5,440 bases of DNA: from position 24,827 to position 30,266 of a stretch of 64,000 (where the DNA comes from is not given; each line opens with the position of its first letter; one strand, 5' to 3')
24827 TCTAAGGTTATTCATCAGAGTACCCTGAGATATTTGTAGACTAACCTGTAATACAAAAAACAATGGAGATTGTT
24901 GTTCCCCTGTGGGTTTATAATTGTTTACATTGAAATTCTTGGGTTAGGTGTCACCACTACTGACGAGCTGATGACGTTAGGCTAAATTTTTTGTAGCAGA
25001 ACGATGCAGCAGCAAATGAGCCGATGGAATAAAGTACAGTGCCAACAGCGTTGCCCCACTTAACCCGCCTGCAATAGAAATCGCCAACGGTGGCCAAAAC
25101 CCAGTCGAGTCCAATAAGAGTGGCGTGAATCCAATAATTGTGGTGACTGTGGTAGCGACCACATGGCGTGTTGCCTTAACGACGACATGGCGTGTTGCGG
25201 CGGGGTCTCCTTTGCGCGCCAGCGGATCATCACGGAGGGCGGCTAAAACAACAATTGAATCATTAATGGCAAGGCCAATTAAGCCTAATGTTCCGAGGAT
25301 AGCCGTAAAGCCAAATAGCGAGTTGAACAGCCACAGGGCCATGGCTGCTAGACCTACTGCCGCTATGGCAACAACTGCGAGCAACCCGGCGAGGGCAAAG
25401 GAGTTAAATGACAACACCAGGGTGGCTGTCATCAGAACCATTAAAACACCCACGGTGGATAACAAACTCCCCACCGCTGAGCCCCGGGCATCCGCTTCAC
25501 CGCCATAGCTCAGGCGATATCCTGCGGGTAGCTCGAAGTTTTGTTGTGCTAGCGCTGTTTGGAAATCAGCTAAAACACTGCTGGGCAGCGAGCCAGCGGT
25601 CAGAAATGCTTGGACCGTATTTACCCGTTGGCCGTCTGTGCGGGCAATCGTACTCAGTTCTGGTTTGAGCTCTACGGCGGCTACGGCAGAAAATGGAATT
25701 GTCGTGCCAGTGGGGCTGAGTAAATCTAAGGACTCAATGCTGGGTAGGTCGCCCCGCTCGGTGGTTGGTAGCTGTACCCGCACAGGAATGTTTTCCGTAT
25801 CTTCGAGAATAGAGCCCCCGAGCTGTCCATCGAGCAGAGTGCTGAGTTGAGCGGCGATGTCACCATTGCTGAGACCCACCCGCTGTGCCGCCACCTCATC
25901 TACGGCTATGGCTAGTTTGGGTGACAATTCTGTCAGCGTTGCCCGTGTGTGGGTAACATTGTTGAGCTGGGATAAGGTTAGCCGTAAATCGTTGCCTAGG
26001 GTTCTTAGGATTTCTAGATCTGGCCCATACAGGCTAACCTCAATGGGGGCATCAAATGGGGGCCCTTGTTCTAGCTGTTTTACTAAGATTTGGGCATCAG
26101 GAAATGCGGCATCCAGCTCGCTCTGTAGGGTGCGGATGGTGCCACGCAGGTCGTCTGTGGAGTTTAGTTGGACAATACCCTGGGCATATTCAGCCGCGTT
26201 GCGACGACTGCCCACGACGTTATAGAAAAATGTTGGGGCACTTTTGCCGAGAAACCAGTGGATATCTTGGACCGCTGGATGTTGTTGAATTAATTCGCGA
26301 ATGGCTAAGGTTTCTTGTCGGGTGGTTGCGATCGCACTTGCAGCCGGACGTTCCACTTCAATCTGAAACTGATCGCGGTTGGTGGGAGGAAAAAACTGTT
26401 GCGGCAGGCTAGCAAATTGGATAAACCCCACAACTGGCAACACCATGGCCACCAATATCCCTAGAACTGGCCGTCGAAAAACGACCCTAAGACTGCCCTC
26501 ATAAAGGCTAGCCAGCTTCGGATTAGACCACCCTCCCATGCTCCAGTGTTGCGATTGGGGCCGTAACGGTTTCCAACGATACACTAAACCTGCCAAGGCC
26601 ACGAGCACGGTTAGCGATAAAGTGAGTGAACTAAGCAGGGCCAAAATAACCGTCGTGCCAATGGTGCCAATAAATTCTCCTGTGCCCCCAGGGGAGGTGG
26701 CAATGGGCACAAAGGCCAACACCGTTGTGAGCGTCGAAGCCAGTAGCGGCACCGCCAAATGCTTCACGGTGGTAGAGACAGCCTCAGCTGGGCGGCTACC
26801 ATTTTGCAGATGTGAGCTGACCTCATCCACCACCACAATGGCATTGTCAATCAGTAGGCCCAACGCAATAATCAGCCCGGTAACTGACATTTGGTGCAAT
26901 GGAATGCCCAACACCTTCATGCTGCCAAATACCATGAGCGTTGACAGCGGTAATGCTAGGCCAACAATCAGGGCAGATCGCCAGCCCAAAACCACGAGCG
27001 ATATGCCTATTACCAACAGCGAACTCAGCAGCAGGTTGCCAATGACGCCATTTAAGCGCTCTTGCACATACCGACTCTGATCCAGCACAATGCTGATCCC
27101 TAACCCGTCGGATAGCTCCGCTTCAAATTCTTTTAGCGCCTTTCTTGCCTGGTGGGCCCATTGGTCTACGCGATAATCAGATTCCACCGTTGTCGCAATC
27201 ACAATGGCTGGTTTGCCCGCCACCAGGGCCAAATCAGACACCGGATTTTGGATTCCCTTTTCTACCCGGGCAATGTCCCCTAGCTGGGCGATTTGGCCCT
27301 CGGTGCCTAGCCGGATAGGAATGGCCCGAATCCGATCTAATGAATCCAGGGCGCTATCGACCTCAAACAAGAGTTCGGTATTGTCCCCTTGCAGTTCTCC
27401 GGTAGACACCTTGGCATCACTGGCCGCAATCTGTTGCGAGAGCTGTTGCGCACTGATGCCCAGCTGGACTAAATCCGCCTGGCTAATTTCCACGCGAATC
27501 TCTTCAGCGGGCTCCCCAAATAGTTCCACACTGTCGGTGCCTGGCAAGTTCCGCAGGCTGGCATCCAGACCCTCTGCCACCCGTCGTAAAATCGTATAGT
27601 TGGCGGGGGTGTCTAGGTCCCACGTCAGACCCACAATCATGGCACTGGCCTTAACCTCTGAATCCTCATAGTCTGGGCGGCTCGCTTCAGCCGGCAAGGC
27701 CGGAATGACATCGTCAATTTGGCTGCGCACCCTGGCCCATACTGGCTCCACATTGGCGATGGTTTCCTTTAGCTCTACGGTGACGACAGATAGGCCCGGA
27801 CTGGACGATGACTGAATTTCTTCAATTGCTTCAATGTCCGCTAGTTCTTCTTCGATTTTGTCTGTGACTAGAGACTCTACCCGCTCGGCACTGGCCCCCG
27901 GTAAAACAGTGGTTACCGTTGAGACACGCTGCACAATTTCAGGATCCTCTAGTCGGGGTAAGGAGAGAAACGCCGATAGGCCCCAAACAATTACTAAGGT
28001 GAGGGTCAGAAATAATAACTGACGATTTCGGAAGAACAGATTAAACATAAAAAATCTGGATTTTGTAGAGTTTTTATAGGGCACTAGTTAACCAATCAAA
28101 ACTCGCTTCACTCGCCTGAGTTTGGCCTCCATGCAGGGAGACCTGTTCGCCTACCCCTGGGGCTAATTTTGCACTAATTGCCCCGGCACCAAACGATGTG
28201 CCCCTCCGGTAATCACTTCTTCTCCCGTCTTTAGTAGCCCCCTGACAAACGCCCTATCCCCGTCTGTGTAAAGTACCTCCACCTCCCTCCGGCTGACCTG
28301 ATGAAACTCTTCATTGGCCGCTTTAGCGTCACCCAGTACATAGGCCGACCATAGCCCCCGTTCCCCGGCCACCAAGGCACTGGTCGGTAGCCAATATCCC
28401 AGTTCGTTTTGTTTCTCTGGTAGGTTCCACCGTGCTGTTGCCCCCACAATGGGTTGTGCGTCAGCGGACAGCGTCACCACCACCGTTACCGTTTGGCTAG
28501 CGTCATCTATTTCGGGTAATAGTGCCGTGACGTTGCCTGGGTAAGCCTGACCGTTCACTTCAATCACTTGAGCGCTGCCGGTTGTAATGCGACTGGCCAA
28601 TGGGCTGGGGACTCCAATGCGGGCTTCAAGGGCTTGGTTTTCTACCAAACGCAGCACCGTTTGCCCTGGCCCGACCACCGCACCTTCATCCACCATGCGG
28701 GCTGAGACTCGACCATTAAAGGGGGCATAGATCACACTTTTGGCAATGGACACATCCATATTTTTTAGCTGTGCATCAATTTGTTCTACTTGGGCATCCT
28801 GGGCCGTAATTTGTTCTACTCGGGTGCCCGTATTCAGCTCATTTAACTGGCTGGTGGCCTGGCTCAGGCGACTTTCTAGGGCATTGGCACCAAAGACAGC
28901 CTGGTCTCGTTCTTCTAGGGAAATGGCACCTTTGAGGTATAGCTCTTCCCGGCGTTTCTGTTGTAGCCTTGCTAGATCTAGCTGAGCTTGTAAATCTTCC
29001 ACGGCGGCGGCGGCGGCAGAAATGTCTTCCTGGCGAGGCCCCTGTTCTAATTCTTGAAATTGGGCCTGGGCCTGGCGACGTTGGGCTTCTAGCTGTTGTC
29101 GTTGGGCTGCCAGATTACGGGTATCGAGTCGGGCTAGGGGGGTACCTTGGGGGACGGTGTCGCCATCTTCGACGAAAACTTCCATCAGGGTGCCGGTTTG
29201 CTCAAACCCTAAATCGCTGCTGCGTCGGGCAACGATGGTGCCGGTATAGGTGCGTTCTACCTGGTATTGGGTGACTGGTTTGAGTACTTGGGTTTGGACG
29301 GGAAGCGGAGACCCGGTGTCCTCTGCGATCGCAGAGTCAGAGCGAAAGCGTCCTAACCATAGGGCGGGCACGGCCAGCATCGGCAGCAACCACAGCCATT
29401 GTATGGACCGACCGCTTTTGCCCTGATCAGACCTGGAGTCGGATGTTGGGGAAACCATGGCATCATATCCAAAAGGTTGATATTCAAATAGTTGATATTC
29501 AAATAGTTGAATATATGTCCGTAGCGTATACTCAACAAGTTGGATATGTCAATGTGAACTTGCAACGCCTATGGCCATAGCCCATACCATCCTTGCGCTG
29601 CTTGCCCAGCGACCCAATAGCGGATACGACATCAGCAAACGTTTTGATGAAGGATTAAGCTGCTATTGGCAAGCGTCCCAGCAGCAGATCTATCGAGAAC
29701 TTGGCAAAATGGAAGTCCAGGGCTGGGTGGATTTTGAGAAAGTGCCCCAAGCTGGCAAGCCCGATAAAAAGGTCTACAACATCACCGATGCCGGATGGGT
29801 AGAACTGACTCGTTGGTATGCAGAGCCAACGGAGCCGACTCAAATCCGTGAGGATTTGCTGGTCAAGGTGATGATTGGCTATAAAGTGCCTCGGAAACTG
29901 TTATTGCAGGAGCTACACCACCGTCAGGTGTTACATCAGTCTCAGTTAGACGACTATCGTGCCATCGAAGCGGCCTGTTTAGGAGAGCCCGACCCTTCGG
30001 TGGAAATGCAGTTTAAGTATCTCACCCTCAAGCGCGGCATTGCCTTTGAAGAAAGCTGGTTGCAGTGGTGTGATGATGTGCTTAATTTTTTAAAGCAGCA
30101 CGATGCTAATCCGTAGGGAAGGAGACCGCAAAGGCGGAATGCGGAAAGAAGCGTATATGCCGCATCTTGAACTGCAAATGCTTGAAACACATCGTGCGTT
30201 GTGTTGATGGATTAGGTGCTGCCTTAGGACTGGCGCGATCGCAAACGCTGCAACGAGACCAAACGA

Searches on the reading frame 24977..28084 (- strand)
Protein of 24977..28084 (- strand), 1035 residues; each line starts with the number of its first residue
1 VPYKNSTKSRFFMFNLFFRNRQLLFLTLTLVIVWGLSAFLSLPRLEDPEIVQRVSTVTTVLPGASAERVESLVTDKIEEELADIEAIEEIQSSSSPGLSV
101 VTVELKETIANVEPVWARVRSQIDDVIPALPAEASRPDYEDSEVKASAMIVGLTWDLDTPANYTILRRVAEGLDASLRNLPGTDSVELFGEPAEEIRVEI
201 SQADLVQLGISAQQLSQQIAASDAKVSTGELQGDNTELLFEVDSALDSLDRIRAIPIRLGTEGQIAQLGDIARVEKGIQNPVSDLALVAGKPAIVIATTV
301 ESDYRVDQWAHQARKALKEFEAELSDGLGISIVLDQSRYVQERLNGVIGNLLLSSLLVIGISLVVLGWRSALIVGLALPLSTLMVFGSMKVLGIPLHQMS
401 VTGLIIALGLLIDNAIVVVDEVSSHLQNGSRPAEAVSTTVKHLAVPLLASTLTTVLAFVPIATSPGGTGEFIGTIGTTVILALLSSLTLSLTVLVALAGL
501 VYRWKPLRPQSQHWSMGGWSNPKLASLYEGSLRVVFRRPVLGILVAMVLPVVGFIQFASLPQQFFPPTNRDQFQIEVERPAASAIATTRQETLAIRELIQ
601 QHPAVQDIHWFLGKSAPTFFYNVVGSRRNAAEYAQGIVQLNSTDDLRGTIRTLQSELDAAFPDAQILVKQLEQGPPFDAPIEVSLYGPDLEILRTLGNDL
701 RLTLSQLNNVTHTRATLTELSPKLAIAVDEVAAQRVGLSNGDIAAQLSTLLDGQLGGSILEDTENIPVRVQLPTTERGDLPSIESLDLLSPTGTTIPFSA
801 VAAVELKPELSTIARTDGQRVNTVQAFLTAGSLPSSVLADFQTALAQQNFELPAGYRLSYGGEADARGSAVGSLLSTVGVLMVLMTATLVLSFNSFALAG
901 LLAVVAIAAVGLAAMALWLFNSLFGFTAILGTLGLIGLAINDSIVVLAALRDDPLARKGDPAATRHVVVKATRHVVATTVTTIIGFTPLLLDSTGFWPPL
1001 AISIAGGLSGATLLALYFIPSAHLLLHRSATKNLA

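Call 19: search_protein_families(library=pfam, proteins=[window:24977-28084:-], max_evalue=0.001)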
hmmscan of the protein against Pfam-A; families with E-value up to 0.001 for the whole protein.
window:24977-28084:- (1035 aa): 3 families
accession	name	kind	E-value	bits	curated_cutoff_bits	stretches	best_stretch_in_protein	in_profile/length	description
PF00873.25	ACR_tran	-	1.2e-152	510.4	28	1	13-1026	1-1020/1021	AcrB/AcrD/AcrF family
PF02355.23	SecD_SecF_C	-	5.9e-08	32.8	20.5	1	876-985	35-141/189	Protein export membrane protein SecD/SecF, C-terminal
PF03176.21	MMPL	-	2.6e-07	30.4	20.5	1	372-519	175-319/333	MMPL family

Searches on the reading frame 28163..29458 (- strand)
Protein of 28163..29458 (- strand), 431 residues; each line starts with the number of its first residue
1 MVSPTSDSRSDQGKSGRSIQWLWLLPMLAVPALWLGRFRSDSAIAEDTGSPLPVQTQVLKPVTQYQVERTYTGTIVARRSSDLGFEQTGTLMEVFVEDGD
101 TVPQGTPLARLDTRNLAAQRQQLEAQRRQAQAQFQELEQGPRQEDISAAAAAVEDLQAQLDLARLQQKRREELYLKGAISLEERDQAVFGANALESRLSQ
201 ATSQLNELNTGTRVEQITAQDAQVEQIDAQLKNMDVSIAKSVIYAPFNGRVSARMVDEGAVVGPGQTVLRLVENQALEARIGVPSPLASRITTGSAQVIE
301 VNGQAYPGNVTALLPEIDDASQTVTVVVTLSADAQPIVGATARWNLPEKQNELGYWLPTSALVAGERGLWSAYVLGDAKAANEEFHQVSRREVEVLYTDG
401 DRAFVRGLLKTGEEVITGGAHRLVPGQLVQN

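Call 19: search_protein_families(library=pfam, proteins=[window:28163-29458:-], max_evalue=0.001)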
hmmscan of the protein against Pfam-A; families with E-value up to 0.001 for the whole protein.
window:28163-29458:- (431 aa): 4 families
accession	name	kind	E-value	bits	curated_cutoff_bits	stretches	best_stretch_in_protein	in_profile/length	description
PF16576.10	HlyD_D23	-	8.4e-13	48.5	30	1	79-331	18-202/214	Barrel-sandwich domain of CusB or HlyD membrane-fusion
PF13437.12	HlyD_3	-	9.9e-13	49.2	22.2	1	242-333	1-96/106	HlyD family secretion protein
PF00364.28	Biotin_lipoyl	-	4.7e-05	23.6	22.1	0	86-111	48-73/73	Biotin-requiring enzyme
PF13533.13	Biotin_lipoyl_2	-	5.4e-05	23.4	29.8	0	89-112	9-32/32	Biotin-lipoyl like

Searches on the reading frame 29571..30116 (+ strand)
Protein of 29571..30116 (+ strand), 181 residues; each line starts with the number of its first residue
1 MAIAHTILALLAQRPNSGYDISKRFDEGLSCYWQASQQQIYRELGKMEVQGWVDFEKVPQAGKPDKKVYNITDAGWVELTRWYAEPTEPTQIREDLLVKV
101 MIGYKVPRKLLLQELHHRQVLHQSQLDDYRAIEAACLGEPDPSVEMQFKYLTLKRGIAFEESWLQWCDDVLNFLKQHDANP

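Call 19: search_protein_families(library=pfam, proteins=[window:29571-30116:+], max_evalue=0.001)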
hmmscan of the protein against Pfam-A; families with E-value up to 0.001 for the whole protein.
window:29571-30116:+ (181 aa): 2 families
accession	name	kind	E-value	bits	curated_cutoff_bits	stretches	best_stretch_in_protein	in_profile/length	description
PF10400.15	Vir_act_alpha_C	-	1.6e-19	70.8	22.4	1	92-174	1-77/78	Virulence activator alpha C-term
PF03551.20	PadR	-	1.6e-15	57.3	27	1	7-80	1-74/75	Transcriptional regulator PadR-like family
